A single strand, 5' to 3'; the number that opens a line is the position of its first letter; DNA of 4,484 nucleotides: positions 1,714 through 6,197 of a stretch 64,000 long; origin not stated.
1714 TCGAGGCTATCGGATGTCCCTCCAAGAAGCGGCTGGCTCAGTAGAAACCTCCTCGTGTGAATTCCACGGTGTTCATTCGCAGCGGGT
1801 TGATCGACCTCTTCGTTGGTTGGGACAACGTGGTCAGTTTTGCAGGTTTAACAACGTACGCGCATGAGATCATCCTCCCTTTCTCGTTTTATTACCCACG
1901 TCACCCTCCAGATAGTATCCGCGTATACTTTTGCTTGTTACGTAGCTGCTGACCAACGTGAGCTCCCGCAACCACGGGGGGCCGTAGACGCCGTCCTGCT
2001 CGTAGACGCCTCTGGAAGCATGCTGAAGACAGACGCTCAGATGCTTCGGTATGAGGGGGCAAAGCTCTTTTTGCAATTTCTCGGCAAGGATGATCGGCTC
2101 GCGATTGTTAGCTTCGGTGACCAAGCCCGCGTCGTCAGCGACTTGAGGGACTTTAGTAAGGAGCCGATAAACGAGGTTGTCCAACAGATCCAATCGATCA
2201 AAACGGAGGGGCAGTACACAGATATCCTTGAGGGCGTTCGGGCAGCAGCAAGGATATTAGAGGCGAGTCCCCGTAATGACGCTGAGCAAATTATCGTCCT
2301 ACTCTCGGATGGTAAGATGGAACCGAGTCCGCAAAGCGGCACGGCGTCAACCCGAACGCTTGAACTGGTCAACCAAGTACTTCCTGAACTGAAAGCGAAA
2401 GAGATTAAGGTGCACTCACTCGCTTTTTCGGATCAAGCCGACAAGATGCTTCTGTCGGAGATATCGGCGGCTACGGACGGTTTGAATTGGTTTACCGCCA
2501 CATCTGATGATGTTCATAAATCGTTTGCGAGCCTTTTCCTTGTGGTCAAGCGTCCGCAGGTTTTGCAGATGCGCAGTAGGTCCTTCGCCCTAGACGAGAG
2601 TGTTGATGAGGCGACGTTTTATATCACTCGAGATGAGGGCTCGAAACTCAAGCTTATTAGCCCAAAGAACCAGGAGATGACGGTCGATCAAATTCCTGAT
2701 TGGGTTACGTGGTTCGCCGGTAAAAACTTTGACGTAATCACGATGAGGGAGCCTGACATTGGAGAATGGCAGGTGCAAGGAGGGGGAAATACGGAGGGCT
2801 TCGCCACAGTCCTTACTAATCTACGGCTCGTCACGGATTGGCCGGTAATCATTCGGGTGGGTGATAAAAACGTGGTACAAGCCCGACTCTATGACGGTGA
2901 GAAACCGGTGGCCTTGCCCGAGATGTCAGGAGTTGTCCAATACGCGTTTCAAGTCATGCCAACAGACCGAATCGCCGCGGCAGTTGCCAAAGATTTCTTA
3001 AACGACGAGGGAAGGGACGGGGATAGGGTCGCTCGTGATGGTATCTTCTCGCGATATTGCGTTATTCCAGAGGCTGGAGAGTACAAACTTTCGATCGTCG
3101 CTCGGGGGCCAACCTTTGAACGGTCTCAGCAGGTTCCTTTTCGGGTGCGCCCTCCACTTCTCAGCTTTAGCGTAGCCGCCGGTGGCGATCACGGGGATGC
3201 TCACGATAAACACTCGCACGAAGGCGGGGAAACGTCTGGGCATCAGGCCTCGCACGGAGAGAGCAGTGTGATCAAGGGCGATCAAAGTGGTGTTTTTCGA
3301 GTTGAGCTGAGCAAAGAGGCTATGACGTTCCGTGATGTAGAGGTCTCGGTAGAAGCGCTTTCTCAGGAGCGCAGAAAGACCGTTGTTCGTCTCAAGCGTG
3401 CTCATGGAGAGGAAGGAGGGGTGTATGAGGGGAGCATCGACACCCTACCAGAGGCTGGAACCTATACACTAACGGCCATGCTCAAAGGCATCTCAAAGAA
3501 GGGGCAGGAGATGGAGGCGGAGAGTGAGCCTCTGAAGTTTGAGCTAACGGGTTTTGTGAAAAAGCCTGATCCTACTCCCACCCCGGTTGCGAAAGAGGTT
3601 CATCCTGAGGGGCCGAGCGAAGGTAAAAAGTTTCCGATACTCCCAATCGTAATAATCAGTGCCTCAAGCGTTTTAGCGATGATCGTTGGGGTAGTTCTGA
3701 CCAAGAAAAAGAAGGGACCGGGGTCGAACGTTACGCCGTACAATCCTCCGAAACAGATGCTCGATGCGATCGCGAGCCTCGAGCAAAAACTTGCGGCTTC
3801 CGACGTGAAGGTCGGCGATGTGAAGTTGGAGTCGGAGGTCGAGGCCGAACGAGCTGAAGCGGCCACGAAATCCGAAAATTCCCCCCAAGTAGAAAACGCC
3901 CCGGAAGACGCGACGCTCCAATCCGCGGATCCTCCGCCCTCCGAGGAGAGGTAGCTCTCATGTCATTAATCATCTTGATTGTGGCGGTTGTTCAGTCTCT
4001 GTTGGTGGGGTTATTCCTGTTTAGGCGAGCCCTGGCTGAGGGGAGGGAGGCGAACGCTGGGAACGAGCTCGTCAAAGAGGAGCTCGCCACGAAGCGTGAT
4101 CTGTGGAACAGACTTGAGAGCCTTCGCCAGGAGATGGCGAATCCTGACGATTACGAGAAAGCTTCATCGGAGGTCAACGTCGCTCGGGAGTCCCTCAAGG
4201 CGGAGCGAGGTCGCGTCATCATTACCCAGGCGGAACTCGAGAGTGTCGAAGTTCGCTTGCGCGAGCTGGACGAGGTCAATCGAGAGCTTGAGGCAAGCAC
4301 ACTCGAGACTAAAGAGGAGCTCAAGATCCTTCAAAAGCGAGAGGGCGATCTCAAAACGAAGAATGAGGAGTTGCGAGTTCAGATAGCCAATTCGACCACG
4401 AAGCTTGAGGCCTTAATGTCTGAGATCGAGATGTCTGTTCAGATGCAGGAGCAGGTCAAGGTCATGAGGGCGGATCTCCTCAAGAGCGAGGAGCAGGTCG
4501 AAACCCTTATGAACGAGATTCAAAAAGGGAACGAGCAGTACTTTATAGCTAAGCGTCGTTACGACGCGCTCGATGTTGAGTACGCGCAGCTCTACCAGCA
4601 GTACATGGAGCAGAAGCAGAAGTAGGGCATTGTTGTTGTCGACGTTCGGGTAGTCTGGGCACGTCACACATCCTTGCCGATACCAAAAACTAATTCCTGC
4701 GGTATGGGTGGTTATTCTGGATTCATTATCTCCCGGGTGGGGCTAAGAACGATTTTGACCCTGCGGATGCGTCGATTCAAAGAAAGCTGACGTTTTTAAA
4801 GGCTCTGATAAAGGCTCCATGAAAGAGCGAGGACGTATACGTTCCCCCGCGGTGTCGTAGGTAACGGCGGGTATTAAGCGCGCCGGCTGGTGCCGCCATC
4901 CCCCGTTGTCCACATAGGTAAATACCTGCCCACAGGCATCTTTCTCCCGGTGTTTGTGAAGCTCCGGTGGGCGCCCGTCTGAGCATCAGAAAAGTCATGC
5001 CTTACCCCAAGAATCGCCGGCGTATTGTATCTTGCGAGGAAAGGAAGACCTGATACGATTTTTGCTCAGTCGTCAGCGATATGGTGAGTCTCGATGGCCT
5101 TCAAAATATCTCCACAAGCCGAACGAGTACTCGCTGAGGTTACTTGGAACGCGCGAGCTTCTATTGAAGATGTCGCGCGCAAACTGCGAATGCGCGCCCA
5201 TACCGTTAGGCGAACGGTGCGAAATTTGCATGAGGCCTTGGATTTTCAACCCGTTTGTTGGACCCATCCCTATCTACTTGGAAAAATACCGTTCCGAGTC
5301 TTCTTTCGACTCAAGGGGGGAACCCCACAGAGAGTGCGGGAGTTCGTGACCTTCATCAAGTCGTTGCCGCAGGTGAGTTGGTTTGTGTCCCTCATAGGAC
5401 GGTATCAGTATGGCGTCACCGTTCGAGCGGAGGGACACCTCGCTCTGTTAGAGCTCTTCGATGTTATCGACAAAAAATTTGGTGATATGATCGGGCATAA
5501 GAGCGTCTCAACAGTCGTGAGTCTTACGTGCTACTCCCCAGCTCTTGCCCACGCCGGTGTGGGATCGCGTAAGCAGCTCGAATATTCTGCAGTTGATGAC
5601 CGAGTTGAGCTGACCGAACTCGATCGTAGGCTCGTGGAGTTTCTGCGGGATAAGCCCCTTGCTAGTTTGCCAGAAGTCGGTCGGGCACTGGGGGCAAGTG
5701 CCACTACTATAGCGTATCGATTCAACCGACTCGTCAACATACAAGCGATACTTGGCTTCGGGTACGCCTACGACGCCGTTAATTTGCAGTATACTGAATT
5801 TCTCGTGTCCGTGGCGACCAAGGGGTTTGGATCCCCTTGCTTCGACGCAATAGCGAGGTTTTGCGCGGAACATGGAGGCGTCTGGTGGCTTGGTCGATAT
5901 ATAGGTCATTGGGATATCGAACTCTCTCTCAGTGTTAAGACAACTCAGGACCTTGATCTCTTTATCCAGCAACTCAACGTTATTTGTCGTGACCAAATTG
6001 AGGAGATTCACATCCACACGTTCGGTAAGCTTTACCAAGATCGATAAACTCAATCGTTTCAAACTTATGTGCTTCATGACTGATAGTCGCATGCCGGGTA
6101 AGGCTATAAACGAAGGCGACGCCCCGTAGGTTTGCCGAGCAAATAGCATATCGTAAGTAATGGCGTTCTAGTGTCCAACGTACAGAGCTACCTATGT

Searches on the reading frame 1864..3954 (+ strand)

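Call 111: search_protein_families(library=ncbifam, proteins=[window:1864-3954:+], max_evalue=0.00001)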
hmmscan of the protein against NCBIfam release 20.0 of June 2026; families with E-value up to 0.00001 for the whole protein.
window:1864-3954:+ (696 aa): 4 families
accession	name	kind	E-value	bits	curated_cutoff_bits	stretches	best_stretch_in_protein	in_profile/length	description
TIGR03503.1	TIGR03503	hypoth_equivalog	1.5e-23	83.3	305.6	1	238-447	7-226/374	TIGR03503 family protein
NF041940.1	choice_anch_X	domain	1.5e-10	40.6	25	1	379-413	3-37/37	choice-of-anchor X domain-containing protein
TIGR00868.1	hCaCC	subfamily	2.9e-08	32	900.85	1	44-221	308-473/863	calcium-activated chloride channel protein 1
TIGR02442.1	Cob-chelat-sub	hypoth_equivalog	3.6e-07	29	779.45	1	42-181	474-608/641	putative cobaltochelatase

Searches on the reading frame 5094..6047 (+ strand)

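Call 111: search_protein_families(library=ncbifam, proteins=[window:5094-6047:+], max_evalue=0.00001)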
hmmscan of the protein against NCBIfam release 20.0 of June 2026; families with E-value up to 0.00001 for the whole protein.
window:5094-6047:+ (317 aa): 1 family
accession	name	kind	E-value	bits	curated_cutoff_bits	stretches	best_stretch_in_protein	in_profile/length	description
NF040947.1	trans_reg_LysM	equivalog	1.1e-06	28.4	180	0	175-294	3-118/136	HTH-type transcriptional regulator LysM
